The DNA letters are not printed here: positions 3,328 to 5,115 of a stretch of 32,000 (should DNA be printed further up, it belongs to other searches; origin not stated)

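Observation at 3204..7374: Uncharacterised lipoprotein / DUF4331 / TPR / HupE-like operon next to nikR: candidate periplasmic metal-handling system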

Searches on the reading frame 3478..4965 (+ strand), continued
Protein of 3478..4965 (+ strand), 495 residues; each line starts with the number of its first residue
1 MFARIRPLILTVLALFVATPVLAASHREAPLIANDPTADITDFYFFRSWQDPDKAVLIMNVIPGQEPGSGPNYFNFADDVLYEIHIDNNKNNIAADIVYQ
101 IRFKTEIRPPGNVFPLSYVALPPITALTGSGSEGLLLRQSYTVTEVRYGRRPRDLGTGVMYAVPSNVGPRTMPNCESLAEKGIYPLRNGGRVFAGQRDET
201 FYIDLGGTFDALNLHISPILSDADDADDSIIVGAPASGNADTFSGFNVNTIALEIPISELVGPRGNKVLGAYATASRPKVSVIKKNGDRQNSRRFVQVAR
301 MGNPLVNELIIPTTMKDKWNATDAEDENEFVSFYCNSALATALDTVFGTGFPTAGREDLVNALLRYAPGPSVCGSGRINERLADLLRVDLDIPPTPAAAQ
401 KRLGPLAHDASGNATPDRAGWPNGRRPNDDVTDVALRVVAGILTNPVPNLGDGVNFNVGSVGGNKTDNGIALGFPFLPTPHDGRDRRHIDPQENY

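Call 26: find_homologous_proteins(query=A1, max_evalue=1e-10)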
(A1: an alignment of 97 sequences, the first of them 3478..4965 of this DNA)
Query A1 (97 sequences) (495 aa, profile of the alignment): 7626 proteins with E <= 1e-10 among 8000 candidates; the best 120 are listed.
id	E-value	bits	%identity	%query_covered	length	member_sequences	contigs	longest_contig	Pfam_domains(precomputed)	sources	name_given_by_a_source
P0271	4.5e-206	703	-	-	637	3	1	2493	PF14224.12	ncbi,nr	ncbi:DUF4331 domain-containing protein, partial [bacterium]|nr:DUF4331 domain-containing protein [ba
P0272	1.4e-196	672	-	-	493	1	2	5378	PF14224.12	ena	-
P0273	7.2e-196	670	-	-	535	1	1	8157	PF14224.12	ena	-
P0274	9.3e-196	669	-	-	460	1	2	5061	PF14224.12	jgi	jgi:hypothetical protein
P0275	8.7e-195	666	-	-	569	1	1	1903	PF14224.12,PF13860.13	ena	-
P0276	1.7e-194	665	-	-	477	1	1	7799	PF14224.12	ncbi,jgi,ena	ncbi:MAG TPA: DUF4331 domain-containing protein [Thermoanaerobaculia bacterium]|jgi:hypothetical pro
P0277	8.9e-194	663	-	-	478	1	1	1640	PF14224.12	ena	-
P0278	1.5e-192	659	-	-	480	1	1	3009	PF14224.12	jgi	jgi:hypothetical protein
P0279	2.1e-192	658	-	-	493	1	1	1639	PF14224.12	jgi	jgi:hypothetical protein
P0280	2.9e-192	658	-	-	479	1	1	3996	PF14224.12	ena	-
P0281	3.2e-192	658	-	-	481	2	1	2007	PF14224.12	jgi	jgi:hypothetical protein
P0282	4.1e-192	657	-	-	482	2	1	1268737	PF14224.12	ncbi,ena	-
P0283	8.6e-192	656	-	-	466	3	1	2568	PF14224.12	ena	-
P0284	2.5e-191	655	-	-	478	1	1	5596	PF14224.12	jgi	jgi:hypothetical protein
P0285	2.9e-191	654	-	-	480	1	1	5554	PF14224.12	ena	-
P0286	8.6e-191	653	-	-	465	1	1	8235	PF14224.12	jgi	jgi:hypothetical protein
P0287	1.7e-190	652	-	-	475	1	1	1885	PF14224.12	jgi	jgi:Domain of unknown function (DUF4331)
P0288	3.5e-190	651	-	-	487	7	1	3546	PF14224.12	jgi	jgi:hypothetical protein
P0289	4.1e-190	651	-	-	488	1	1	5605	PF14224.12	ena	-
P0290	4.4e-190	650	-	-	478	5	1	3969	PF14224.12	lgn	-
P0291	7.6e-190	650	-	-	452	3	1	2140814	PF14224.12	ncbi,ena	-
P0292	1.2e-189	649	-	-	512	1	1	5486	PF14224.12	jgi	jgi:hypothetical protein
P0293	1.6e-189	649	-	-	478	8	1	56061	PF14224.12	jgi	jgi:hypothetical protein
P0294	1.6e-189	649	-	-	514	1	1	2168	PF14224.12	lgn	-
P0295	3.5e-189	648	-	-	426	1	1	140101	PF14224.12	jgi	jgi:hypothetical protein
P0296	4.8e-189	647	-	-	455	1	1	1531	PF14224.12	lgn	-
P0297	4.3e-188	644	-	-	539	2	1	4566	PF14224.12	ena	-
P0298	4.7e-188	644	-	-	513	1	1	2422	PF14224.12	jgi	jgi:hypothetical protein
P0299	7.3e-188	643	-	-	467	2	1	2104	PF14224.12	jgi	jgi:hypothetical protein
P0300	1.9e-187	642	-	-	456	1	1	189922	PF14224.12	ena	-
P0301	3.6e-187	641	-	-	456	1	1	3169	PF14224.12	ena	-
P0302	5.3e-187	640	-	-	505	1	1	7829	PF14224.12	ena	-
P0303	6.2e-187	640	-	-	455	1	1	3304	PF14224.12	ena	-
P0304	1.5e-186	639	-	-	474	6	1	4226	PF14224.12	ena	-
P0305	2.8e-186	638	-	-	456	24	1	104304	PF14224.12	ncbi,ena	-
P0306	3.3e-186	638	-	-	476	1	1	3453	PF14224.12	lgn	-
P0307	6.9e-186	637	-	-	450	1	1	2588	PF14224.12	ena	-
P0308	8.5e-186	636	-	-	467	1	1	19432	PF14224.12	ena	-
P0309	1.1e-185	636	-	-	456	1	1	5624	PF14224.12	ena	-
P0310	1.2e-185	636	-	-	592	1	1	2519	PF14224.12,PF18962.8,PF13860.13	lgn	-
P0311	1.4e-185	636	-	-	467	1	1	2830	PF14224.12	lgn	-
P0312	1.9e-185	635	-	-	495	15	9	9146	PF14224.12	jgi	jgi:hypothetical protein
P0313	2.0e-185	635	-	-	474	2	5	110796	PF14224.12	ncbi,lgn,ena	-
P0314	2.2e-185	635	-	-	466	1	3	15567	PF14224.12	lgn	-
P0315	2.5e-185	635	-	-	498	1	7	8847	PF14224.12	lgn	-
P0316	2.6e-185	635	-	-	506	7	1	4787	PF14224.12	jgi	jgi:hypothetical protein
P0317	4.1e-185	634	-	-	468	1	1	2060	PF14224.12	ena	-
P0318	4.8e-185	634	-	-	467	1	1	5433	PF14224.12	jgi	jgi:hypothetical protein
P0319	1.5e-184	632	-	-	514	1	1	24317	PF14224.12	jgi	jgi:uncharacterized protein DUF4331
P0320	1.6e-184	632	-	-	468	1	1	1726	PF14224.12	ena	-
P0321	1.7e-184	632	-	-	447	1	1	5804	PF14224.12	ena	-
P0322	3.5e-184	631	-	-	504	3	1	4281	PF14224.12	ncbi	-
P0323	3.9e-184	631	-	-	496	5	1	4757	PF14224.12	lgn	-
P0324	4.9e-184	631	-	-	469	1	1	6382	PF14224.12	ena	-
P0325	6.5e-184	630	-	-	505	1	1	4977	PF14224.12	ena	-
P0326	6.7e-184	630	-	-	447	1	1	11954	PF14224.12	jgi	jgi:hypothetical protein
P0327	1.7e-183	629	-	-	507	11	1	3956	PF14224.12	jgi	jgi:Domain of unknown function (DUF4331)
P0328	3.1e-183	628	-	-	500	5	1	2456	PF14224.12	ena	-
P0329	4.7e-183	627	-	-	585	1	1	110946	PF14224.12,PF18962.8,PF13860.13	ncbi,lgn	ncbi:DUF4331 domain-containing protein [soil metagenome]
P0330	2.0e-182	625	-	-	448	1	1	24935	PF14224.12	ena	-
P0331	3.6e-182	624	-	-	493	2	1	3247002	PF14224.12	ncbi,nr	ncbi:MAG: DUF4331 domain-containing protein [Kouleothrix sp.]|nr:DUF4331 domain-containing protein [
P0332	4.1e-182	624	-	-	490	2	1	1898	PF14224.12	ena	-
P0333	5.8e-182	624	-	-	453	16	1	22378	PF14224.12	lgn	-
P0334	7.4e-182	623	-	-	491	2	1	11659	PF14224.12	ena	-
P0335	7.8e-182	623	-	-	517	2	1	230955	PF14224.12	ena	-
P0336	1.5e-181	622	-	-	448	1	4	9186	PF14224.12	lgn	-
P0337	1.6e-181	622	-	-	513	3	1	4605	PF14224.12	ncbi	-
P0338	1.9e-181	622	-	-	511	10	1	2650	PF14224.12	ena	-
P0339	5.1e-181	621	-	-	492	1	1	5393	PF14224.12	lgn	-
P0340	6.0e-181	620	-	-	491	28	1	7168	PF14224.12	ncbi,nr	ncbi:MAG TPA: DUF4331 domain-containing protein [Pyrinomonadaceae bacterium]|nr:DUF4331 domain-conta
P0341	6.5e-181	620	-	-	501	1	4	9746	PF14224.12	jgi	jgi:hypothetical protein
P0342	6.6e-181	620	-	-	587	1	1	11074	PF14224.12,PF18962.8,PF13860.13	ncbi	-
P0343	7.2e-181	620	-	-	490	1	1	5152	PF14224.12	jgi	jgi:hypothetical protein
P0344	9.6e-181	620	-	-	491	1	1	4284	PF14224.12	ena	-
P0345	1.1e-180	620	-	-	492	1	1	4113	PF14224.12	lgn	-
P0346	1.3e-180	619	-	-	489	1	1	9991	PF14224.12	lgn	-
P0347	2.0e-180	619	-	-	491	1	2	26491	PF14224.12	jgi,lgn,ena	-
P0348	2.5e-180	618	-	-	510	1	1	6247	PF14224.12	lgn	-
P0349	3.0e-180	618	-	-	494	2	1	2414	PF14224.12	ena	-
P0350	3.2e-180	618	-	-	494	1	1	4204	PF14224.12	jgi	jgi:hypothetical protein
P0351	3.2e-180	618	-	-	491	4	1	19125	PF14224.12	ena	-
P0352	4.5e-180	617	-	-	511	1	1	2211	PF14224.12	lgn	-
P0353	5.4e-180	617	-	-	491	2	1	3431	PF14224.12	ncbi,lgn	-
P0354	5.9e-180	617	-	-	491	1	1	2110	PF14224.12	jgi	jgi:hypothetical protein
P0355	6.0e-180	617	-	-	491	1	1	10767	PF14224.12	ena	-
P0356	6.3e-180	617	-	-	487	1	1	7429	PF14224.12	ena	-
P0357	6.3e-180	617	-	-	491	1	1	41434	PF14224.12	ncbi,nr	ncbi:MAG TPA: DUF4331 domain-containing protein [Pyrinomonadaceae bacterium]|nr:DUF4331 domain-conta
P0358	8.1e-180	617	-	-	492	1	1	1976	PF14224.12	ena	-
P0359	1.0e-179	616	-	-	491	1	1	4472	PF14224.12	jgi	jgi:hypothetical protein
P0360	1.9e-179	615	-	-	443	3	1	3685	PF14224.12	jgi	jgi:hypothetical protein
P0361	2.2e-179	615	-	-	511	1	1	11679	PF14224.12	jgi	jgi:Domain of unknown function (DUF4331)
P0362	2.9e-179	615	-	-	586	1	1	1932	PF14224.12,PF18962.8,PF13860.13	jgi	jgi:hypothetical protein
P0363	3.5e-179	615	-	-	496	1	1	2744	PF14224.12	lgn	-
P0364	5.1e-179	614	-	-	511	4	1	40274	PF14224.12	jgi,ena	-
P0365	5.7e-179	614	-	-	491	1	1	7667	PF14224.12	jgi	-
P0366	8.5e-179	613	-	-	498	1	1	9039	PF14224.12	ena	-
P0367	9.7e-179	613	-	-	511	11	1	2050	PF14224.12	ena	-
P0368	1.2e-178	613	-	-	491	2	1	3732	PF14224.12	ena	-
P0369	1.8e-178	612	-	-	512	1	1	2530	PF14224.12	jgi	jgi:Domain of unknown function (DUF4331)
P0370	1.9e-178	612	-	-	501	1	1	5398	PF14224.12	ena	-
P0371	2.6e-178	612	-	-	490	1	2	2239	PF14224.12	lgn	-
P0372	3.4e-178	611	-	-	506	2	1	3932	PF14224.12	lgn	-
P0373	6.5e-178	610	-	-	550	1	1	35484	PF14224.12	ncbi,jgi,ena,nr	ncbi:MAG TPA: DUF4331 domain-containing protein [Egibacteraceae bacterium]|nr:DUF4331 domain-contain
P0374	1.5e-177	609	-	-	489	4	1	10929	PF14224.12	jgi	jgi:Domain of unknown function (DUF4331)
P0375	2.2e-177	609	-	-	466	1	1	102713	PF14224.12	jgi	jgi:Domain of unknown function (DUF4331)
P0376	2.3e-177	609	-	-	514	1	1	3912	PF14224.12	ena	-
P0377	2.4e-177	609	-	-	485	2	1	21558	PF14224.12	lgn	-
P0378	2.9e-177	608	-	-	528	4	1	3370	PF14224.12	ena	-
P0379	3.9e-177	608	-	-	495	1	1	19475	PF14224.12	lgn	-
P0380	4.4e-177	608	-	-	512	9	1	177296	PF14224.12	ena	-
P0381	7.0e-177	607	-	-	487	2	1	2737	PF14224.12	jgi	jgi:Domain of unknown function (DUF4331)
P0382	3.6e-176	605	-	-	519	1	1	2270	PF14224.12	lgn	-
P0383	4.2e-176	604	-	-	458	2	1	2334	PF14224.12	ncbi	-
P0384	6.9e-176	604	-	-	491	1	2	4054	PF14224.12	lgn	-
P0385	8.2e-176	603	-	-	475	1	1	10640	PF14224.12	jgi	jgi:hypothetical protein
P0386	1.3e-175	603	-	-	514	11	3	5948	PF14224.12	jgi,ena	jgi:hypothetical protein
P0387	1.4e-175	603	-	-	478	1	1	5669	PF14224.12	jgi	jgi:hypothetical protein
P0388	1.8e-175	602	-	-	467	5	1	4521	PF14224.12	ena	-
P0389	1.9e-175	602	-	-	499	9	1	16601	PF14224.12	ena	-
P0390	2.3e-175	602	-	-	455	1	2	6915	PF14224.12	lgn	-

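Call 30: find_encoding_contigs(protein=P0282, flank=8000, max_places=2)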
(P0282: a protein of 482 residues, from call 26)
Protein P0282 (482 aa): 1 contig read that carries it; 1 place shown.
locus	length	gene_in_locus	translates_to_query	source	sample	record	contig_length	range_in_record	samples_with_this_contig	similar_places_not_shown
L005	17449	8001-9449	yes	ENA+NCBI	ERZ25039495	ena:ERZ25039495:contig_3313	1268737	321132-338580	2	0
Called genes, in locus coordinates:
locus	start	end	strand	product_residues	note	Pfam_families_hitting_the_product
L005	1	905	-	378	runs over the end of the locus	PF13439:Glyco_transf_4, PF00534:Glycos_transf_1, PF13692:Glyco_trans_1_4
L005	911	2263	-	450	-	PF16491:Peptidase_M48_N, PF01435:Peptidase_M48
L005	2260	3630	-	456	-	-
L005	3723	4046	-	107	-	-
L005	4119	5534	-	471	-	PF05991:NYN_YacP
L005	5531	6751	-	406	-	PF02515:CoA_transf_3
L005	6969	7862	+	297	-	-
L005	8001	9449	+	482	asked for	PF14224:DUF4331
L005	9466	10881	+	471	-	PF13432:TPR_16 (faint), PF07719:TPR_2 (faint), PF13181:TPR_8 (faint), PF14559:TPR_19 (weak), PF13371:TPR_9 (weak)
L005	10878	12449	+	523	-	PF03824:NicO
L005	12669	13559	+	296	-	PF00756:Esterase (faint), PF00561:Abhydrolase_1, PF12146:Hydrolase_4, PF12697:Abhydrolase_6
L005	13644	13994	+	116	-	-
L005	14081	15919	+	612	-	-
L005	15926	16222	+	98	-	PF01037:AsnC_trans_reg, PF22482:AsnC_trans_reg_3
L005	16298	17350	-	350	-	PF02885:Glycos_trans_3N, PF00591:Glycos_transf_3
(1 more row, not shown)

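Call 31: find_encoding_contigs(protein=P0331, flank=8000, max_places=2)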
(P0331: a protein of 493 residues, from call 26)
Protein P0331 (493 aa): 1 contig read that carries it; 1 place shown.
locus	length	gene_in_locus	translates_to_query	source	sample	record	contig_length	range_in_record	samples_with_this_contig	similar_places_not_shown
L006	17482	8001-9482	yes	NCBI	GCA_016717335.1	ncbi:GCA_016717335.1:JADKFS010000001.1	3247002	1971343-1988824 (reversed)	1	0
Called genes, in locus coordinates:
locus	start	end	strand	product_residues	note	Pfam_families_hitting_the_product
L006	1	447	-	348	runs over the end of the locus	PF01676:Metalloenzyme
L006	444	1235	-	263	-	PF05050:Methyltransf_21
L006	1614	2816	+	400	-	PF17092:PCB_OB (faint), PF00575:S1 (weak), PF21710:Spt6_S1 (faint), PF00575:S1, PF23459:S1_RRP5 (weak), PF00575:S1, PF23459:S1_RRP5 (weak)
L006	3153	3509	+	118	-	PF00507:Oxidored_q4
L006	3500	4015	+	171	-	PF01058:Oxidored_q6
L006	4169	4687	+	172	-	PF00329:Complex1_30kDa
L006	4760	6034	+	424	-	PF00346:Complex1_49kDa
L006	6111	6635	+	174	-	PF01257:2Fe-2S_thioredx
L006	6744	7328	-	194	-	PF04542:Sigma70_r2, PF07638:Sigma70_ECF, PF08281:Sigma70_r4_2, PF04545:Sigma70_r4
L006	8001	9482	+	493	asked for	PF14224:DUF4331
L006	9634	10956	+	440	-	PF11846:Wzy_C_2 (faint), PF13424:TPR_12 (faint), PF13374:TPR_10 (faint), PF13174:TPR_6 (faint), PF13432:TPR_16 (weak), PF14559:TPR_19, PF17874:TPR_MalT (weak), PF13432:TPR_16 (weak), +9 more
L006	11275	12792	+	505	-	-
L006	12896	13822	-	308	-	PF02729:OTCace_N, PF00185:OTCace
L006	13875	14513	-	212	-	PF12535:Nudix_N, PF00293:NUDIX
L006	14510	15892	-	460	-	PF00206:Lyase_1, PF14698:ASL_C2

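Call 34: find_related_loci(query=A3, collection=genome_contigs, flank=7000)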
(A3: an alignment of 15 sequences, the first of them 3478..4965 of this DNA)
Query A3 (495 aa) in genome_contigs; peptide patterns used: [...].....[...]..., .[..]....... (x = any residue, [..] = any of these).
600 stretches matched a pattern (row limit reached: there are more); 592 encode a relative of the query (tblastn E <= 1e-3); the best 80 are kept; 80 distinct loci.
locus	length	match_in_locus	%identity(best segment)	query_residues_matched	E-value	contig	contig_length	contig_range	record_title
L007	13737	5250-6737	87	1-495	0e+0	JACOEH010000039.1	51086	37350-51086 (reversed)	MAG: Nitrospira sp. isolate S1bin.12 NODE_269_length_51086_cov_34.934158, whole genome shotgun sequence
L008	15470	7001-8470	56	1-493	4e-165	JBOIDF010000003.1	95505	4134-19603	MAG: Gammaproteobacteria bacterium isolate SD8037_metabat2.bin.6 NODE_37_length_95505_cov_18.607132, whole genome shotgu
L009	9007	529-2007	52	5-493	2e-147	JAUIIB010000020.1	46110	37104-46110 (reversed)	MAG: Gammaproteobacteria bacterium isolate Co_bin.240 NODE_5335_length_46110_cov_2.303808, whole genome shotgun sequence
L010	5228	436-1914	51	5-493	3e-142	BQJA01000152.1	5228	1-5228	MAG: Nitrosomonas sp. NMNS01 DNA, sequence152, whole genome shotgun sequence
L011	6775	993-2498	51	8-490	1e-137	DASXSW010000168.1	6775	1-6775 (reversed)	MAG TPA_asm: Candidatus Binatia bacterium isolate SMAG_U4676 k141_1749012, whole genome shotgun sequence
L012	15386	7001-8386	48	9-491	1e-120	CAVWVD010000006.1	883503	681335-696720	MAG: uncultured Thermoleophilia bacterium isolate MFD04944.bin.2.129 genome assembly, contig: contig_60713, whole genome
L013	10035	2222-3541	46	26-491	4e-115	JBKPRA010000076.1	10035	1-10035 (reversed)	MAG: Actinomycetota bacterium isolate GS_EKS_MAG_00061 GS_EKS_000004125813, whole genome shotgun sequence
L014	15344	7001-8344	48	23-491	1e-113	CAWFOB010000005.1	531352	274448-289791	MAG: uncultured Thermoleophilia bacterium isolate MFD06085.bin.2.33 genome assembly, contig: contig_42031, whole genome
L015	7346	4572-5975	48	24-493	6e-113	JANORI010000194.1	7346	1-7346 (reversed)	MAG: Acidobacteriota bacterium isolate VAR_4_metabat_203_sub VAR_4_k141_2715483, whole genome shotgun sequence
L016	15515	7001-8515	42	5-492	2e-112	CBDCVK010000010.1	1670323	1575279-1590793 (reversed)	MAG: Terriglobia bacterium isolate fbd17eb3-4d9a-4a8b-b5d4-e7992758775e genome assembly, contig: contig_10, whole genome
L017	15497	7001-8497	43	4-493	7e-112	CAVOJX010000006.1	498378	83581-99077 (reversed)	MAG: Bryobacterales bacterium isolate MFD00082.bin.2.13 genome assembly, contig: contig_13049, whole genome shotgun sequ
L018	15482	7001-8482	44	8-493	2e-111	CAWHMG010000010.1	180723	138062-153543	MAG: Terriglobia bacterium isolate MFD09603.bin.1.298 genome assembly, contig: contig_62962, whole genome shotgun sequen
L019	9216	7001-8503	43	4-494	1e-109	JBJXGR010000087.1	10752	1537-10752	MAG: Bryobacteraceae bacterium isolate F1F2.bin.195 k127_1084722, whole genome shotgun sequence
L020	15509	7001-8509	44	4-493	2e-109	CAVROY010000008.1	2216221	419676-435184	MAG: uncultured Acidobacteriaceae bacterium isolate MFD09603.bin.2.235 genome assembly, contig: contig_666, whole genome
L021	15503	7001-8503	43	4-494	2e-109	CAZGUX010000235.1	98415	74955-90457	MAG TPA_asm: uncultured Solibacteraceae bacterium isolate binchicken_co200_316 genome assembly, contig: k141_1248771, wh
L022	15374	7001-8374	45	22-493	2e-107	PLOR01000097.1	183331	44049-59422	MAG: Bryobacterales bacterium isolate bog_406 73.20120700_S3X.5_contig_54, whole genome shotgun sequence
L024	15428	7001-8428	43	4-493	3e-106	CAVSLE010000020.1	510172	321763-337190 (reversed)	MAG: uncultured Acidobacteriaceae bacterium isolate MFD05377.bin.1.119 genome assembly, contig: contig_80800, whole geno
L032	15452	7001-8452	42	21-493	1e-101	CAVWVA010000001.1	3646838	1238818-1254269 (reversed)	MAG: uncultured Acidobacteriaceae bacterium isolate MFD09671.bin.1.104 genome assembly, contig: contig_22255, whole geno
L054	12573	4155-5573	36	9-483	9e-81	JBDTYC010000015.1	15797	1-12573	MAG: Chloroflexota bacterium isolate cluster4_bin.130 NODE_7857_length_15797_cov_7.621522, whole genome shotgun sequence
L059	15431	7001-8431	36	4-488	9e-79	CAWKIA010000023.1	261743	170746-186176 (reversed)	MAG: uncultured Chloroflexia bacterium isolate MFD02840.bin.1.249 genome assembly, contig: contig_49116, whole genome sh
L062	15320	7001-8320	38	23-481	1e-78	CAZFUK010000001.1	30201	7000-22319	MAG TPA_asm: uncultured Anaerolineales bacterium isolate SRP189682_co1_195 genome assembly, contig: NODE_2271_length_302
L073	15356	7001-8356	38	24-485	2e-75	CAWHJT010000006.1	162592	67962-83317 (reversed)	MAG: uncultured Actinomycetes bacterium isolate MFD01721.bin.2.145 genome assembly, contig: contig_22922, whole genome s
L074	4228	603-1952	36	24-485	1e-75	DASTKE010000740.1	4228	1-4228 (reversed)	MAG TPA_asm: Ktedonobacteraceae bacterium isolate SMAG_U1933 k141_1764873, whole genome shotgun sequence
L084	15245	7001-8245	39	11-441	2e-73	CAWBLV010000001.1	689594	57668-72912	MAG: Candidatus Dormibacteraeota bacterium isolate MFD05705.bin.2.4 genome assembly, contig: contig_14473, whole genome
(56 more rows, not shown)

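Call 38: predict_structure(alignment_id=A2)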
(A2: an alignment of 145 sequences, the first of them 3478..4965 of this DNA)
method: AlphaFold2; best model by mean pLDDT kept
length: 495 residues; sequences in the alignment: 145
mean_pLDDT: 84.9   pTM: 0.87
mean pLDDT of the five models: 84.9, 82.9, 81.8, 80.2, 78.7
residues with pLDDT >= 90: 273; 70-90: 147; 50-70: 38; < 50: 37
segments of 3 or more residues with pLDDT < 50: 16-23, 216-237, 489-495
pLDDT, mean of each block of 10 residues (from residue 1): 64 53 57 90 97 98 85 88 97 93 93 81 92 93 96 96 93 94 98 95 77 54 43 44 86 98 91 97 92 95 89 92 92 90 83 92 92 77 96 95 88 90 94 88 75 75 85 95 67 45
secondary structure, 60 per line:
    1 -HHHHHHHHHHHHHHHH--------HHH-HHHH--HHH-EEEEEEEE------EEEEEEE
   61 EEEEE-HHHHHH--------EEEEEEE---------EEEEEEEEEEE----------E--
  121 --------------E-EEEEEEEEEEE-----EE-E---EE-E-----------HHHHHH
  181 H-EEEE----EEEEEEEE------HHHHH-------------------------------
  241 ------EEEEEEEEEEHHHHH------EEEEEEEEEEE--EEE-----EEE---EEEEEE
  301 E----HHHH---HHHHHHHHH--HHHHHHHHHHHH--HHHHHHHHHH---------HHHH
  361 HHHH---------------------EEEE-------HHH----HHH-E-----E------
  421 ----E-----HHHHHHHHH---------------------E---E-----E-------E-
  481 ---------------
elements in order: H2-17 H30-33 E40-47 E54-65 H67-72 E81-87 E97-107 E137-147 H175-181 E183-186 E191-198 H205-209 E247-256 H257-261 E268-278 E281-283 E289-291 E295-301 H306-309 H313-321 H324-335 H338-347 H357-364 E386-389 H431-439
